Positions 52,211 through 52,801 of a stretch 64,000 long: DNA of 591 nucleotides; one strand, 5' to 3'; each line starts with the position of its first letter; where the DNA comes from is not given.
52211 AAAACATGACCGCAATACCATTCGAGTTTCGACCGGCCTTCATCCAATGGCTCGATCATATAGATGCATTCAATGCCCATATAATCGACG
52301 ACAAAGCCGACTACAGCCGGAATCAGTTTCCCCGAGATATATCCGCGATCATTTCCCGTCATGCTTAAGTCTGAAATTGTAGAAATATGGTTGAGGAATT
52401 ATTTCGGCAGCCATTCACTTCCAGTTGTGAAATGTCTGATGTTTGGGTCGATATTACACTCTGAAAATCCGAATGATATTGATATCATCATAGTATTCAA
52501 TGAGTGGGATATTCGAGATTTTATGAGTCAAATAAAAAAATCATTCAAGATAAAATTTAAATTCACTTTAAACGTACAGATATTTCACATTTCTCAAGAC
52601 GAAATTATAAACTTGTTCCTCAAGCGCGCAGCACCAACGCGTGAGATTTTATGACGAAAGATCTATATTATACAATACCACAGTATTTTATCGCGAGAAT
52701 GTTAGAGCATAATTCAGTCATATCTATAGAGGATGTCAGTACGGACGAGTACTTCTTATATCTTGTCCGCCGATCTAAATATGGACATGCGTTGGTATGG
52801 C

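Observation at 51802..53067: AT-rich, translationally coupled three-gene operon (TM protein + minimal nucleotidyltransferase + unknown): candidate undescribed defence system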

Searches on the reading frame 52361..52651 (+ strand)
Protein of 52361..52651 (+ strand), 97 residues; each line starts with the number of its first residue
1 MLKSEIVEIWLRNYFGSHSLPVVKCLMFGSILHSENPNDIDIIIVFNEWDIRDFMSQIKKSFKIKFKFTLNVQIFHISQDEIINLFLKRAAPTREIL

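Call 5: search_protein_families(library=padloc, proteins=[window:52361-52651:+], max_evalue=1)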
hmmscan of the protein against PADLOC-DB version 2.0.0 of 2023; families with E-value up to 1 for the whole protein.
window:52361-52651:+ (97 aa): 3 families
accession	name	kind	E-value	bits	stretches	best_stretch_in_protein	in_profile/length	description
PDLC04906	PDC-S09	-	0.00014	20.2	1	17-76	18-79/98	-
PDLC04744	PDC-M63A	-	0.00035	18.6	1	33-81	68-122/152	-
PDLC04905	PDC-S09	-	0.014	13.7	1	21-89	20-89/101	-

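Call 6: search_protein_families(library=ncbifam, proteins=[window:52361-52651:+], max_evalue=1)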
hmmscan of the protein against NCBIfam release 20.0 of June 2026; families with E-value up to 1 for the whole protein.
window:52361-52651:+ (97 aa): 1 family
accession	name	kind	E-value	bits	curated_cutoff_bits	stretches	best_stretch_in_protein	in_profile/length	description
TIGR03594.1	GTPase_EngA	equivalog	0.031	13.3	306.7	1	40-80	287-330/432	ribosome biogenesis GTPase Der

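Call 7: search_protein_families(library=phrogs, proteins=[window:52361-52651:+], max_evalue=1)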
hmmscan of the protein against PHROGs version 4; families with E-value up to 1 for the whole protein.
window:52361-52651:+ (97 aa): 0 families

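Call 9: search_protein_families(library=pfam, proteins=[window:52361-52651:+], max_evalue=1)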
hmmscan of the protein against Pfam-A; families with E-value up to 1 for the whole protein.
window:52361-52651:+ (97 aa): 4 families
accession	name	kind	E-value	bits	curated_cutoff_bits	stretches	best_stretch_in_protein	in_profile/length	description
PF18765.7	Polbeta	-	4.4e-05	24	26.9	1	21-78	12-70/93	Polymerase beta, Nucleotidyltransferase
PF01909.29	NTP_transf_2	-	0.00079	20.2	21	1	11-70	4-64/93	Nucleotidyltransferase domain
PF22014.2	DUF6932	-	0.015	16.2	27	1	33-79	63-115/142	Family of unknown function (DUF6932)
PF17949.7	PND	-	0.11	13.2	23.6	1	43-82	9-48/125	FANCM pseudonuclease domain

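Call 10: find_homologous_proteins(query=window:52361-52651:+)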
Query window:52361-52651:+ (97 aa): 1 proteins with E <= 0.001 among 3 candidates.
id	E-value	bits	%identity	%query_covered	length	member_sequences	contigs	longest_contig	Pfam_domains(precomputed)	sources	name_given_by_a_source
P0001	2.6e-57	209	100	100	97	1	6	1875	-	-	-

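Call 38: search_solved_structures(query=A2, max_evalue=1, show_alignments=2)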
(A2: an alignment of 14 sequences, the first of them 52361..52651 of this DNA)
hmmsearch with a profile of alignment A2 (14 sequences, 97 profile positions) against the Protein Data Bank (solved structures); distinct sequences matched with E-value up to 1: 7.
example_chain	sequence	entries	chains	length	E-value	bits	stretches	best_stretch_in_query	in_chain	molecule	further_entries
9xbd_E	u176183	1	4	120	0.015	18.5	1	5-68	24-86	Nucleotidyltransferase domain-containing protein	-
5yep_A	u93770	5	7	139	0.058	16.6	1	4-50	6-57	Toxin-antitoxin system antidote Mnt family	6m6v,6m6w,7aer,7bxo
6wt8_A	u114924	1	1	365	0.085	16.1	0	9-48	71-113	STING-associated CdnE c-di-GMP synthase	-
1ylq_A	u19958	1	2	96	0.095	15.9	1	15-93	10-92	putative nucleotidyltransferase, hypothetical protein AF0614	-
2rff_A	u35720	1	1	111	0.099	15.8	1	8-48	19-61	Putative nucleotidyltransferase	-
4hhu_A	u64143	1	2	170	0.46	13.7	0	40-77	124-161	OR280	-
4gcn_A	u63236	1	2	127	0.91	12.7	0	49-78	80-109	Protein STI-1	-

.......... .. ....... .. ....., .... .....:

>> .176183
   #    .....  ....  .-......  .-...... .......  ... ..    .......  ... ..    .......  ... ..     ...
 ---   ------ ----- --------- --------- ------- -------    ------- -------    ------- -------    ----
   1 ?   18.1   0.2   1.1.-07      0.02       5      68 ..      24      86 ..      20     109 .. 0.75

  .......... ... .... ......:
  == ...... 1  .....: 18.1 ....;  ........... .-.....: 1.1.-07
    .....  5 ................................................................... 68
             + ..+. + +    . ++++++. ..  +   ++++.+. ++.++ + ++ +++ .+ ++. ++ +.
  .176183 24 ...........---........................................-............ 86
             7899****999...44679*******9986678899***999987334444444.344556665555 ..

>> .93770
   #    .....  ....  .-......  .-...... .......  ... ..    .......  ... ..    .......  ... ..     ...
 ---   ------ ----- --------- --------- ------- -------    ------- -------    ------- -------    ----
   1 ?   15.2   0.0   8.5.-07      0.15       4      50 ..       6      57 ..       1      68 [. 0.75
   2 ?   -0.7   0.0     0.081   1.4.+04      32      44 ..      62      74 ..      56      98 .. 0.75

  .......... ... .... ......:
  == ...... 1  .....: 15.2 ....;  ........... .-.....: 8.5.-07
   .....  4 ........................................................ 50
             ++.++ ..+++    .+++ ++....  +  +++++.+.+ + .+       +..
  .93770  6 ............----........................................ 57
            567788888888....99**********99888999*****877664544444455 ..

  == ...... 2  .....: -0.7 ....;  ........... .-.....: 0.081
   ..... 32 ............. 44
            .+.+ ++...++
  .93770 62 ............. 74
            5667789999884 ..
